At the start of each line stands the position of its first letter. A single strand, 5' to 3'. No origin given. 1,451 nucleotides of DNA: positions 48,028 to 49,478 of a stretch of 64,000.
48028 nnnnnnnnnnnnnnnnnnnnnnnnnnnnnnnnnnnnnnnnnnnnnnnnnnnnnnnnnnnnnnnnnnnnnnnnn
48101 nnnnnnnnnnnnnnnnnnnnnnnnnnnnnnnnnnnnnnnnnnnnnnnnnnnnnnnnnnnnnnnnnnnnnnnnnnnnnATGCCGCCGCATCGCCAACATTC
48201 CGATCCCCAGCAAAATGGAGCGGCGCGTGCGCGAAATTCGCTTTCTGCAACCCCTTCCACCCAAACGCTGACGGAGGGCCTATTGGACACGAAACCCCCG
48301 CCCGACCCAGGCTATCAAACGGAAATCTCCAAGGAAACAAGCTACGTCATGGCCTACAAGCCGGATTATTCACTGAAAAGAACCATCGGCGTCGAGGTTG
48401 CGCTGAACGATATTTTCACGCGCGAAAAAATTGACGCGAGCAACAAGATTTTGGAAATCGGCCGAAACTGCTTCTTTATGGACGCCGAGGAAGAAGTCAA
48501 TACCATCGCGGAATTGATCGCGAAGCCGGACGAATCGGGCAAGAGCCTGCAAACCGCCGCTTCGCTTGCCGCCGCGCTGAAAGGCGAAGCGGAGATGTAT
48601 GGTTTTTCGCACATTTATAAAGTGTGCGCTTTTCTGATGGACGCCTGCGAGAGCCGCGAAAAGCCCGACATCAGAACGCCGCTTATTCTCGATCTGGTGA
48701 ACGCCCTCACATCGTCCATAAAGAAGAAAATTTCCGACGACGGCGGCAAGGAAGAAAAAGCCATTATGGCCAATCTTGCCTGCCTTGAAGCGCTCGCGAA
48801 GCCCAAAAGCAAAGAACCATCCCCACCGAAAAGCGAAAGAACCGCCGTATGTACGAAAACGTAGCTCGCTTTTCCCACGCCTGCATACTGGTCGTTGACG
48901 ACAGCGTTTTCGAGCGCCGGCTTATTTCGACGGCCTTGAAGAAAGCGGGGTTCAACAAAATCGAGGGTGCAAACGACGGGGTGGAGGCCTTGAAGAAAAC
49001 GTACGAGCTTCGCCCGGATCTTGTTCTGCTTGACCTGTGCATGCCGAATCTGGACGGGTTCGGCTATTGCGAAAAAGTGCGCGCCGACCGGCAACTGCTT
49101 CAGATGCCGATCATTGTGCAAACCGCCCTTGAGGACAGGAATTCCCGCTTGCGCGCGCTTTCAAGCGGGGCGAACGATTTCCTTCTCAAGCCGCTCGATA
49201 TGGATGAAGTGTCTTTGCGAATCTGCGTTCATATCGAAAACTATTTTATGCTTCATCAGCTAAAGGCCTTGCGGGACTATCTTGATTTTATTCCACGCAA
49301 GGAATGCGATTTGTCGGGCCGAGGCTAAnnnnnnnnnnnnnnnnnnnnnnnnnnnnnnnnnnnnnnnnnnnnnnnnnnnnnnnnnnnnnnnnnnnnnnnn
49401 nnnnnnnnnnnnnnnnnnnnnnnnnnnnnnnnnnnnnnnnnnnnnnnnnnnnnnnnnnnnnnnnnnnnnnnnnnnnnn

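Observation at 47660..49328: Receiver / Hpt-like (His to Ala) / receiver three-gene module, a candidate non-canonical phosphorelay or phosphate sink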

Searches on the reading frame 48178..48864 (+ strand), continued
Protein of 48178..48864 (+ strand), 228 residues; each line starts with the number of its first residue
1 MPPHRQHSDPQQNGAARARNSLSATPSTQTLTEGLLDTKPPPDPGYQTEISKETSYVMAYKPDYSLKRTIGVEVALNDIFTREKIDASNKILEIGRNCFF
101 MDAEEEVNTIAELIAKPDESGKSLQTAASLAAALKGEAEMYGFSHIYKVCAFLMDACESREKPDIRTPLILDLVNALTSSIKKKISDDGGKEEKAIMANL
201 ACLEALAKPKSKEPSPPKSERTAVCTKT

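Call 88: find_related_loci(query=A5, collection=metagenome_contigs, flank=2500)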
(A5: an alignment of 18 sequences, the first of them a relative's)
Query A5 (160 aa) in metagenome_contigs; peptide patterns used: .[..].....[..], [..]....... (x = any residue, [..] = any of these).
438 stretches matched a pattern; 316 encode a relative of the query (tblastn E <= 1e-3); the best 80 are kept; 80 distinct loci.
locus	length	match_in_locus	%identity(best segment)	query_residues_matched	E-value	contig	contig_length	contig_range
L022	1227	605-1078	77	2-158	2e-83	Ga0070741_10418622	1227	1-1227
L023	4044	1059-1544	75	1-160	6e-78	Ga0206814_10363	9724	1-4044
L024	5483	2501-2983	75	1-160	2e-77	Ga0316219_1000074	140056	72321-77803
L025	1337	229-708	76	1-158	7e-82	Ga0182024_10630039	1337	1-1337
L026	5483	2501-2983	75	1-160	7e-77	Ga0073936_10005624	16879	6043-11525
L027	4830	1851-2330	76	1-158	2e-76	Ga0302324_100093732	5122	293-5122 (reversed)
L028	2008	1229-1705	75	1-158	1e-78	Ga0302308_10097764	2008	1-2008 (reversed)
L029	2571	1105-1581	74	1-158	1e-75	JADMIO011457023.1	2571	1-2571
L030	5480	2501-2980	73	1-160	2e-74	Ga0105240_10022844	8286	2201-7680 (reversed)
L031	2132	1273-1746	78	1-158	2e-76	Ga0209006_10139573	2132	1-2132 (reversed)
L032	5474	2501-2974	74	1-158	9e-74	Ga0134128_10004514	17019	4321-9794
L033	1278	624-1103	75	1-158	2e-78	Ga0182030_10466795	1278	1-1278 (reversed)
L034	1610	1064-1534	74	3-158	9e-77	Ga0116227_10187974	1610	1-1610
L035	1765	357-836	73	1-160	3e-76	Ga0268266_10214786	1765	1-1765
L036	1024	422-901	72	1-159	5e-78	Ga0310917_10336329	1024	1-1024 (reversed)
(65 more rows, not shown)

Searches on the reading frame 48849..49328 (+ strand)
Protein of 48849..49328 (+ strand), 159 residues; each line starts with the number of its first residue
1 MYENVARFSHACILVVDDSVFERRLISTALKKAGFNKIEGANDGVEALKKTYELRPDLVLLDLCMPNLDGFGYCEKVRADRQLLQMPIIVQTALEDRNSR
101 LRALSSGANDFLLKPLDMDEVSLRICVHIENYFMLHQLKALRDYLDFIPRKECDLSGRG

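Call 3: search_protein_families(library=pfam, proteins=[window:48849-49328:+], max_evalue=1)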
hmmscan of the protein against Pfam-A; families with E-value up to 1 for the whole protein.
window:48849-49328:+ (159 aa): 3 families
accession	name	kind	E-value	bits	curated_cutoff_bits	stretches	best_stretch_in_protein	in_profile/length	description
PF00072.30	Response_reg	-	2.1e-26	92.7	30.2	1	13-122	1-107/111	Response regulator receiver domain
PF02954.25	HTH_8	-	0.039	14.1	22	1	21-39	5-23/42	Bacterial regulatory protein, Fis family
PF03022.22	MRJP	-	0.3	10.8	19.8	1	75-126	224-275/288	Major royal jelly protein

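Call 4: search_protein_families(library=ncbifam, proteins=[window:48849-49328:+], max_evalue=1)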
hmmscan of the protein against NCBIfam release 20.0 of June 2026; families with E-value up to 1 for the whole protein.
window:48849-49328:+ (159 aa): 99 families (the best 25 are shown)
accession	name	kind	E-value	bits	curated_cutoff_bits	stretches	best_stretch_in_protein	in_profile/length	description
NF007135.0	PRK09581.1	equivalog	1.4e-27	96.7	474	1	11-125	3-116/457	PleD family two-component system response regulator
NF045944.1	ResRegRpaBCyano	equivalog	3.6e-25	88.7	330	1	14-127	1-110/229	response regulator transcription factor RpaB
NF008469.0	PRK11361.1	equivalog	4.5e-21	75.1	714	1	11-142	5-133/461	acetoacetate metabolism transcriptional regulator AtoC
TIGR02154.1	PhoB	equivalog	2.8e-20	72.6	296.2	1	11-125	3-116/226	phosphate regulon transcriptional regulator PhoB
NF040689.1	MtrAB_MtrA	equivalog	8.8e-20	71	300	1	13-128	1-112/219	MtrAB system response regulator MtrA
NF001965.0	PRK00742.1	subfamily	3.1e-19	69.4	293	1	13-116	6-109/357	chemotaxis-specific protein-glutamate methyltransferase CheB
NF008099.0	PRK10841.1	equivalog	5.1e-19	67.6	920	1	7-128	821-939/949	two-component system sensor histidine kinase RcsC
NF007901.0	PRK10610.1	equivalog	7.1e-19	68.2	189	1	13-117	8-112/129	chemotaxis response regulator CheY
NF041733.1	resp_reg_CseB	equivalog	1.2e-18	67.3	350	1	13-126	4-112/228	two-component system response regulator CseB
NF040534.1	resp_reg_YycF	equivalog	2.5e-18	66.2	340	1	13-128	3-114/231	response regulator YycF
NF053854.1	RespRegPhoBBctds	equivalog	2.7e-18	66.2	270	1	13-127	1-113/225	two-component system response regulator PhoB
NF041866.1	EpsW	equivalog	1.1e-17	63.9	200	1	12-126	7-122/131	exopolysaccharide biosynthesis response regulator EpsW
TIGR02875.1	spore_0_A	equivalog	1.6e-16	60.4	200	1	29-127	22-120/262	sporulation transcription factor Spo0A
NF007969.0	PRK10693.1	equivalog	1.6e-16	60.2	329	1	12-117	9-111/337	two-component system response regulator RssB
TIGR01818.1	ntrC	equivalog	1.8e-16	60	558.6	1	13-121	1-106/463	nitrogen regulation protein NR(I)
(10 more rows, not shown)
